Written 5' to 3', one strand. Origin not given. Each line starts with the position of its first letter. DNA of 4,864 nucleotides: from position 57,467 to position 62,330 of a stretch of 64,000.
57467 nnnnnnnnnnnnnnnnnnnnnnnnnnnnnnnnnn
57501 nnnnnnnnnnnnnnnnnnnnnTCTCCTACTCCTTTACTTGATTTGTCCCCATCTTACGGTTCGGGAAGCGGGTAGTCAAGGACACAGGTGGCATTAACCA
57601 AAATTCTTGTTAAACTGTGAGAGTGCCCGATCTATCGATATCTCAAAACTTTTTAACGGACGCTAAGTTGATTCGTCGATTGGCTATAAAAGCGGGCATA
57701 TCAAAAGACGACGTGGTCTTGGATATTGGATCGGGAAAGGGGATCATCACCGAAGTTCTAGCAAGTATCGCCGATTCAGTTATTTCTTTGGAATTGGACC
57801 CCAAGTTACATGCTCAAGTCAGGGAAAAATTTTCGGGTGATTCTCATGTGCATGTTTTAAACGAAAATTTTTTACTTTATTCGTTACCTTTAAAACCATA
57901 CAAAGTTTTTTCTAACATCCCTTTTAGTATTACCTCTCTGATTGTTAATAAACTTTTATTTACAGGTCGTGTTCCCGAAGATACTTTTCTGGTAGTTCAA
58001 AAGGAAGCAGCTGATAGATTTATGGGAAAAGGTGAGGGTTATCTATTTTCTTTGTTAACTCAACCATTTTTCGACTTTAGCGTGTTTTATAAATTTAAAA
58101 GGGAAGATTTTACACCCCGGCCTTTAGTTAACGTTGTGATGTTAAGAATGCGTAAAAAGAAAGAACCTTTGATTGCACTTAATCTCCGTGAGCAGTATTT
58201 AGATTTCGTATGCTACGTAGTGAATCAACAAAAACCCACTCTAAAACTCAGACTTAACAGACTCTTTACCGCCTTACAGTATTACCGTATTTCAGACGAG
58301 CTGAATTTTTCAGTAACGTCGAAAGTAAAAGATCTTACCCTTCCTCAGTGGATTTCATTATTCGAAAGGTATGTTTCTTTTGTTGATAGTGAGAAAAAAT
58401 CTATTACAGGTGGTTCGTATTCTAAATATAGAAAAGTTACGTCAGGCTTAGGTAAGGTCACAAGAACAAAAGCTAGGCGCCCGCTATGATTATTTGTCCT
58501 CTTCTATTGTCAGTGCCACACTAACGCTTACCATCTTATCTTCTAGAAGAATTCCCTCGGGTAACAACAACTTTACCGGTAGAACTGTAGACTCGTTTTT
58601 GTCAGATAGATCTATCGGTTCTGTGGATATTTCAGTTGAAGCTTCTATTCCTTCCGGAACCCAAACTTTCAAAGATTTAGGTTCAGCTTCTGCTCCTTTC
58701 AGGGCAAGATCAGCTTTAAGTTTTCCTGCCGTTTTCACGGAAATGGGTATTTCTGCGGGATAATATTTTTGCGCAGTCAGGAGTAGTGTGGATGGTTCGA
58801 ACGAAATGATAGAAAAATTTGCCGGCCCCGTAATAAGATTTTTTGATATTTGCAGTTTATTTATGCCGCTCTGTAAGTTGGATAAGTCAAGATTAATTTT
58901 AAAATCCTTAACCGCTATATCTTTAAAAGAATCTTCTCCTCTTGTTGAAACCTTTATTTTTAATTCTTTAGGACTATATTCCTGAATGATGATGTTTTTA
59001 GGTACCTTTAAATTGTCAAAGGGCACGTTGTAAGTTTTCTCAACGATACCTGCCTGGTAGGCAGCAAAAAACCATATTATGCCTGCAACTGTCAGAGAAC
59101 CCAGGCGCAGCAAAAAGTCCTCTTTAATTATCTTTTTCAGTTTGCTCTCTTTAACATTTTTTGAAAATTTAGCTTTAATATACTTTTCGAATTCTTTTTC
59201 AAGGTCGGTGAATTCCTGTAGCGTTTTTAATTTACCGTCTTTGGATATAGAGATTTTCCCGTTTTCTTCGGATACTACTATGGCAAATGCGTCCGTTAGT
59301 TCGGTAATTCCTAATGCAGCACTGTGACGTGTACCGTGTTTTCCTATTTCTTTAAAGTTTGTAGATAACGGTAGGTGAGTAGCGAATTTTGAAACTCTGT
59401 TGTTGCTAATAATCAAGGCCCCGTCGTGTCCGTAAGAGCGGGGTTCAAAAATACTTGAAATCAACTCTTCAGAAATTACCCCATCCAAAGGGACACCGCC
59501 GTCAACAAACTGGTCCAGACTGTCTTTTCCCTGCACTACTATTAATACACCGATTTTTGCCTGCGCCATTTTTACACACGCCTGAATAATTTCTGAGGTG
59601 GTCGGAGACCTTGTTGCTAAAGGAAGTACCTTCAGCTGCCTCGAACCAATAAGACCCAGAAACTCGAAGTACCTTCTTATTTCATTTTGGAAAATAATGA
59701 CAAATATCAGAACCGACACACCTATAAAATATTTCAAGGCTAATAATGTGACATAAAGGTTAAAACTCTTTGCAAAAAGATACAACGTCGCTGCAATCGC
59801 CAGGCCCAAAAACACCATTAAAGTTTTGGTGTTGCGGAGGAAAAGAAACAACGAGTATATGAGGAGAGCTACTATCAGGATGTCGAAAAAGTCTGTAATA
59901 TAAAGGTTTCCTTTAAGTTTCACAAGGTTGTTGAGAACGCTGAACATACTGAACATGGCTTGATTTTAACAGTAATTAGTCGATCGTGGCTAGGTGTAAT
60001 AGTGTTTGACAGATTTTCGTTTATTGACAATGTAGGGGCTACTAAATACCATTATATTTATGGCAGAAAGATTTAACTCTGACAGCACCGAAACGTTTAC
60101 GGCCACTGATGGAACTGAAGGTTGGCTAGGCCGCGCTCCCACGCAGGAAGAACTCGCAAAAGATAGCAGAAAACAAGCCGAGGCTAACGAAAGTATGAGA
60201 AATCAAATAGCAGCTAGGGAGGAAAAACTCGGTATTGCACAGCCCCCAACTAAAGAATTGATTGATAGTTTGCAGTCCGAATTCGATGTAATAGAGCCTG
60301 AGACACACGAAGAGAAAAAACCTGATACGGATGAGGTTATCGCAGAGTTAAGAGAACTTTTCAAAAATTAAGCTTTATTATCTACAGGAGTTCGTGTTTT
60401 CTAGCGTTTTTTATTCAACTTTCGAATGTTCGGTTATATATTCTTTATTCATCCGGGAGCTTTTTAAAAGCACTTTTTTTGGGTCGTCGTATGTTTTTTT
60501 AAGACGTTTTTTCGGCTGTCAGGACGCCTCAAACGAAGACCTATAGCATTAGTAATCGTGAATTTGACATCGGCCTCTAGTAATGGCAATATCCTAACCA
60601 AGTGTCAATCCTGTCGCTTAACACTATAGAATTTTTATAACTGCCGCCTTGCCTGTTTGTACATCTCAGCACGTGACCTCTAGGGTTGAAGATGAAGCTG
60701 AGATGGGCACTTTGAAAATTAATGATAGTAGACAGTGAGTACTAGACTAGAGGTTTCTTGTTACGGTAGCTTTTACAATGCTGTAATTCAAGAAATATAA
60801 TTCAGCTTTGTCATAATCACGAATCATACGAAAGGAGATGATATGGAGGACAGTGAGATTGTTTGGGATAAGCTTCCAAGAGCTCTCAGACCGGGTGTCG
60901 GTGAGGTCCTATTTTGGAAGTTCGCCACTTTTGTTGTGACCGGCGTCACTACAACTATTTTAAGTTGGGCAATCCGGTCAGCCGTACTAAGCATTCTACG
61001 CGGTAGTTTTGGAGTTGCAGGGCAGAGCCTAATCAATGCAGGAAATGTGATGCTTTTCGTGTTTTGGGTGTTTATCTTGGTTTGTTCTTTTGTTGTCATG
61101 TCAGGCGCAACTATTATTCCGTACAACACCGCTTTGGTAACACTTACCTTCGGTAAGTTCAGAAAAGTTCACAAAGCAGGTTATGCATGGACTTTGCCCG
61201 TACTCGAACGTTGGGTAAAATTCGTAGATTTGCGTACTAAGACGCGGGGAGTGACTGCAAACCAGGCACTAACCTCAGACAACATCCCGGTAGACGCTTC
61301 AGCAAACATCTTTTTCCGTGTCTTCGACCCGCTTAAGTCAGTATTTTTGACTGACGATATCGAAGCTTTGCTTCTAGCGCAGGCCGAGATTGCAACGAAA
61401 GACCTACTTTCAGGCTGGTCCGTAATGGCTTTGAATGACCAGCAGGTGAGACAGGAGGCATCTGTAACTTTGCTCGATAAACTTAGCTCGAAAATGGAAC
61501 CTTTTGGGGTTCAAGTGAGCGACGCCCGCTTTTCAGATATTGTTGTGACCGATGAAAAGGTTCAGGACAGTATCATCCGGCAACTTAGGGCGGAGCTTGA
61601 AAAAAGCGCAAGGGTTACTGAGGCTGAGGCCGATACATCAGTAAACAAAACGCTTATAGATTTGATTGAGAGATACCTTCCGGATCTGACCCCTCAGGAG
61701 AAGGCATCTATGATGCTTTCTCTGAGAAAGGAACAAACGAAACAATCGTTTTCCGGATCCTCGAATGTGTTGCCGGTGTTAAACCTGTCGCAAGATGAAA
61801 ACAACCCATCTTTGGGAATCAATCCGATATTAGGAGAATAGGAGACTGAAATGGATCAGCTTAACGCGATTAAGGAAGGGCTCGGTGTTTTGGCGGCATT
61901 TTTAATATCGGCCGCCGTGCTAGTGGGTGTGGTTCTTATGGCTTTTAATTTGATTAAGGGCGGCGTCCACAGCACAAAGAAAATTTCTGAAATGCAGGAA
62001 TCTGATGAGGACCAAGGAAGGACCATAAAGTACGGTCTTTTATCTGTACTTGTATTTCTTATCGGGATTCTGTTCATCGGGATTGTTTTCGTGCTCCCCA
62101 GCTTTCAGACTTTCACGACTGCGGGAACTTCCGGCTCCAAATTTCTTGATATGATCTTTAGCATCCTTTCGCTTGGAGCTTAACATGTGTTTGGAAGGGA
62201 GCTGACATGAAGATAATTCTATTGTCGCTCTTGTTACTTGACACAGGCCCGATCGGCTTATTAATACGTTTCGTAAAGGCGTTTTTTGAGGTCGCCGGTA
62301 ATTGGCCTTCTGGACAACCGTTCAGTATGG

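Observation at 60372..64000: SPFH-domain protein followed by small 2-TM and large 7-TM membrane proteins, behind an unusual 470-bp AT-rich leader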

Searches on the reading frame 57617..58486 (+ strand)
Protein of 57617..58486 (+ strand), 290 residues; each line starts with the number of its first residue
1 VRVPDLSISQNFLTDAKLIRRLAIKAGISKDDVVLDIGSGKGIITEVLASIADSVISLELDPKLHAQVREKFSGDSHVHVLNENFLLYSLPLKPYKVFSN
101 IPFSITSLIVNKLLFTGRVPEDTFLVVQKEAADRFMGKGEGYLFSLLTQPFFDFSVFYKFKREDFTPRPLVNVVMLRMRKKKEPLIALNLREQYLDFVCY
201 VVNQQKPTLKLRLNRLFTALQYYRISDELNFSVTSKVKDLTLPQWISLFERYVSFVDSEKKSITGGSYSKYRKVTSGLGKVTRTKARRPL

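Call 8: search_protein_families(library=pfam, proteins=[window:57617-58486:+], max_evalue=1)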
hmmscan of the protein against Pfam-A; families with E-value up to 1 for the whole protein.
window:57617-58486:+ (290 aa): 9 families
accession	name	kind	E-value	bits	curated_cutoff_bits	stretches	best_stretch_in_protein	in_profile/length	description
PF00398.26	RrnaAD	-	1.6e-45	155.7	24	1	7-252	7-261/263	Ribosomal RNA adenine dimethylase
PF13649.12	Methyltransf_25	-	0.00026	22.1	27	1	34-91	1-61/97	Methyltransferase domain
PF08241.18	Methyltransf_11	-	0.00044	21.3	21.2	1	35-85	1-51/95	Methyltransferase domain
PF01135.25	PCMT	-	0.0053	17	20.3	1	18-73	65-119/210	Protein-L-isoaspartate(D-aspartate) O-methyltransferase (PCMT)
PF13489.12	Methyltransf_23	-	0.015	15.5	27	1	17-68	11-60/164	Methyltransferase domain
PF05219.18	DREV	-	0.037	13.6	26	1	29-71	93-135/265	DREV methyltransferase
PF01728.25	FtsJ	-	0.069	13.5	24.1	1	27-86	17-76/181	FtsJ-like methyltransferase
PF05891.18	Methyltransf_PK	-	0.14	12.1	27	1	4-72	33-98/218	AdoMet dependent proline di-methyltransferase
PF05401.17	NodS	-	0.17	12.1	24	1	32-80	45-93/201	Nodulation protein S (NodS)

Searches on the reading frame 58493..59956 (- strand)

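Call 8: search_protein_families(library=pfam, proteins=[window:58493-59956:-], max_evalue=1)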
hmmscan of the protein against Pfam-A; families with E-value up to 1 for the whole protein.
window:58493-59956:- (488 aa): 3 families
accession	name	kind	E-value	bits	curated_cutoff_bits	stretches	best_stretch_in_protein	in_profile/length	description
PF02457.21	DAC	-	3.1e-36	124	27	1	125-243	2-119/119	DisA bacterial checkpoint controller nucleotide-binding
PF07949.17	YbbR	-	3.8e-09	37.2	22.3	2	403-475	1-76/81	YbbR-like protein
PF19293.4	CdaA_N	-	7.8e-09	36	23.8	1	18-93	5-81/81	CdaA N-terminal transmembrane domain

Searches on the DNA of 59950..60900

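Call 34: search_rna_families(source=window, start=59950, end=60900, threshold=evalue, max_evalue=1)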
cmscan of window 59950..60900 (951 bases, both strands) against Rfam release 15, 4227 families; matches with E-value up to 1: 0.
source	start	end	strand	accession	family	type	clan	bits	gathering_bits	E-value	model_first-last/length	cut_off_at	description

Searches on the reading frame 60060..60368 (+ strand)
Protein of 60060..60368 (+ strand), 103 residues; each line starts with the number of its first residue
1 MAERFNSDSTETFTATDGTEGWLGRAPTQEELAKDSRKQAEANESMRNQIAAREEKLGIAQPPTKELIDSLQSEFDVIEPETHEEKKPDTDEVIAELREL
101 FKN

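Call 8: search_protein_families(library=pfam, proteins=[window:60060-60368:+], max_evalue=1)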
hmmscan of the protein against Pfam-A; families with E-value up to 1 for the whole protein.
window:60060-60368:+ (103 aa): 3 families
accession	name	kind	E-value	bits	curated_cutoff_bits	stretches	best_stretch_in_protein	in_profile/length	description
PF07464.16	ApoLp-III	-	0.025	15.1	36.3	1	28-75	45-92/146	Apolipophorin-III precursor (apoLp-III)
PF13529.12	Peptidase_C39_2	-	0.19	12.8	24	1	14-76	19-82/143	Peptidase_C39 like family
PF18780.6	HNH_repeat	-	0.2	12.5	26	0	23-37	17-31/54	Homing endonuclease associated repeat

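Call 9: search_protein_families(library=ncbifam, proteins=[window:60060-60368:+], max_evalue=1)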
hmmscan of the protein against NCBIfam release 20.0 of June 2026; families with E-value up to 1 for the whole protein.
window:60060-60368:+ (103 aa): 1 family
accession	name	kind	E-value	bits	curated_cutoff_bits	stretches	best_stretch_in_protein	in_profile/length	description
NF010943.0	PRK14363.1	equivalog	0.032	13.7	273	1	60-97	8-45/204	Maf-like protein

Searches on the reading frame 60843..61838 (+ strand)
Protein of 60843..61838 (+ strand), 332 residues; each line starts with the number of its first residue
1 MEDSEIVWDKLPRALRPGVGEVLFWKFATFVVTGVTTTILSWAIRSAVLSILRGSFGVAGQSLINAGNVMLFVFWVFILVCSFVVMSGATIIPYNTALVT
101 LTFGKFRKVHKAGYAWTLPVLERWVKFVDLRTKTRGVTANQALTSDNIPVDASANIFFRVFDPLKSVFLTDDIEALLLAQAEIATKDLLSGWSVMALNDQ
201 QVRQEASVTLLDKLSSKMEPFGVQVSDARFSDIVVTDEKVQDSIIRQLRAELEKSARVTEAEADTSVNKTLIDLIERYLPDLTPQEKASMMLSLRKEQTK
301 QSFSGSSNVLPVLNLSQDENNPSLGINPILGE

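Call 8: search_protein_families(library=pfam, proteins=[window:60843-61838:+], max_evalue=1)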
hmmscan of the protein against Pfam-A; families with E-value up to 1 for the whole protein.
window:60843-61838:+ (332 aa): 5 families
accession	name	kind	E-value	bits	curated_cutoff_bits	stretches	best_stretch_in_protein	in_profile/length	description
PF01145.31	Band_7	-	1.8e-24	87.2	23.6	1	91-264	2-175/176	SPFH domain / Band 7 family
PF17608.7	DUF5504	-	0.0096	16.5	27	1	36-96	9-69/127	Family of unknown function (DUF5504)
PF24856.1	AraA_central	-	0.059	14.2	24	1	205-268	11-74/148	L-arabinose isomerase central domain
PF13421.11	Band_7_1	-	0.065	13.3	24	1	165-244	125-203/211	SPFH domain-Band 7 family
PF23136.1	DUF7051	-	0.13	12.3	27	1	185-282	39-135/254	Domain of unknown function (DUF7051)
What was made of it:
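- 60843..61841 (+): Gene 1: a stomatin-type SPFH/Band_7 membrane protein of 332 aa. It has an N-terminal hydrophobic region and a C-terminal helical tail. Pfam Band_7 E 1.8e-24 (call 8).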

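Call 9: search_protein_families(library=ncbifam, proteins=[window:60843-61838:+], max_evalue=1)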
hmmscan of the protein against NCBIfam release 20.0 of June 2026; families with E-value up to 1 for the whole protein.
window:60843-61838:+ (332 aa): 5 families
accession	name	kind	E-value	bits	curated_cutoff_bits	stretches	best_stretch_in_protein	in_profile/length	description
TIGR01933.1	hflK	equivalog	3.4e-08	33.2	159.4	1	97-265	9-176/261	FtsH protease activity modulator HflK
TIGR01932.1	hflC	equivalog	1.6e-06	27.2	134.4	2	195-259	166-229/318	protease modulator HflC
NF008259.0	PRK11029.1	equivalog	0.00057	19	427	1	194-263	174-242/334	protease modulator HflC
NF008181.0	PRK10930.1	equivalog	0.0045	15.8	660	1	91-189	99-196/419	FtsH protease activity modulator HflK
NF010232.0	PRK13682.2-2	equivalog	0.013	15.8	85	1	38-91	2-54/57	hypothetical protein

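Call 84: search_solved_structures(query=window:60843-61838:+, max_evalue=0.001)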
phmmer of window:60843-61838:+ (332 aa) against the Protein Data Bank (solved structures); distinct sequences matched with E-value up to 0.001: 8.
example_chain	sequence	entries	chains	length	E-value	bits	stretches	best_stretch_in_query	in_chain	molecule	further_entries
3bk6_A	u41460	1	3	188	1.2e-13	54.4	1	126-275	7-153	PH stomatin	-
8z5g_A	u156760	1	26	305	6.6e-10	42.1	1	72-263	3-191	Protein QmcA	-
8gn9_A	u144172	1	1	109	4e-08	36.3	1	128-233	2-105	Stomatin homolog PH1511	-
9wmj_A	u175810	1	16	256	3.4e-05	26.6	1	90-272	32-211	Stomatin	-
9wkz_A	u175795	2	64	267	3.4e-05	26.6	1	89-272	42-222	Stomatin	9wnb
9z7u_F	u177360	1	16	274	3.9e-05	26.4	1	89-272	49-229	Stomatin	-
9oh9_A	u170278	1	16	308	4.7e-05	26.2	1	89-273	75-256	Stomatin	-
2rpb_A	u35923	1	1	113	0.00068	22.4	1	127-226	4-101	hypothetical membrane protein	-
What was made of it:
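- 60843..61841 (+): The closest solved relatives are PH1511 stomatin (1.2e-13) and QmcA (6.6e-10) (call 84).
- On SPFH / stomatin family: The closest solved relatives are PH1511 stomatin and QmcA (call 84).
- Closest known: Prokaryotic stomatins. Same: The SPFH domain plus C-terminal helical region is typical of ring- or cage-forming stomatins (call 84).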

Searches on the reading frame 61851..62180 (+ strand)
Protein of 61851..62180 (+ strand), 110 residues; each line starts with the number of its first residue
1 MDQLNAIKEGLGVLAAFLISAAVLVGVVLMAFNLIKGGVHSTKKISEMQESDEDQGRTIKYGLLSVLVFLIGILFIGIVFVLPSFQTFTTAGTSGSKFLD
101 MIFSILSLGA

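Call 8: search_protein_families(library=pfam, proteins=[window:61851-62180:+], max_evalue=1)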
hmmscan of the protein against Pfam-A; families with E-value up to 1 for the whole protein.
window:61851-62180:+ (110 aa): 5 families
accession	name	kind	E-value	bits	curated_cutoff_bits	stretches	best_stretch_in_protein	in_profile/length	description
PF04114.19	Gaa1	-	0.013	15.1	28.6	1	15-105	251-344/497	Gaa1-like, GPI transamidase component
PF05987.18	DUF898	-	0.03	13.9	28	1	13-87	180-247/336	Bacterial protein of unknown function (DUF898)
PF11190.13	DUF2976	-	0.032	14.6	28.2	1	11-74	16-79/87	Protein of unknown function (DUF2976)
PF00482.28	T2SSF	-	0.09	13.2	25.2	1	43-81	82-120/125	Type II secretion system (T2SS), protein F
PF07219.19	HemY_N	-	0.99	10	31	0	14-55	16-58/107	HemY protein N-terminus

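Call 9: search_protein_families(library=ncbifam, proteins=[window:61851-62180:+], max_evalue=1)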
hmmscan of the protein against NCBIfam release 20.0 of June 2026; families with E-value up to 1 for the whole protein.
window:61851-62180:+ (110 aa): 4 families
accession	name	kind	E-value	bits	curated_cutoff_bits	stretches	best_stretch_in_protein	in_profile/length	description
NF041012.2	T4P_ComGB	equivalog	0.019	14.3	240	1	41-106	84-149/332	competence type IV pilus assembly protein ComGB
NF045849.1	ICE_MMCAP2_0565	equivalog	0.05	13.3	40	1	14-79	13-76/80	Mbov_0395 family pilin-like conjugal transfer protein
NF033218.1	anchor_AmaP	equivalog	0.064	13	55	1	12-82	9-69/166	alkaline shock response membrane anchor protein AmaP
TIGR03927.1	T7SS_EssA_Firm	equivalog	0.37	10.7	32.45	1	42-83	107-147/151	type VII secretion protein EssA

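Call 107: search_protein_families(library=ncbifam, proteins=[window:61851-62180:+], max_evalue=1)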
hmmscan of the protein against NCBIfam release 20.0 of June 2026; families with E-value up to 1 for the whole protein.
window:61851-62180:+ (110 aa): 4 families
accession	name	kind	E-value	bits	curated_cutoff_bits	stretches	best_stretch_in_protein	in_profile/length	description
NF041012.2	T4P_ComGB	equivalog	0.019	14.3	240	1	41-106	84-149/332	competence type IV pilus assembly protein ComGB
NF045849.1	ICE_MMCAP2_0565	equivalog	0.05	13.3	40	1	14-79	13-76/80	Mbov_0395 family pilin-like conjugal transfer protein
NF033218.1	anchor_AmaP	equivalog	0.064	13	55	1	12-82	9-69/166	alkaline shock response membrane anchor protein AmaP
TIGR03927.1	T7SS_EssA_Firm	equivalog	0.37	10.7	32.45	1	42-83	107-147/151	type VII secretion protein EssA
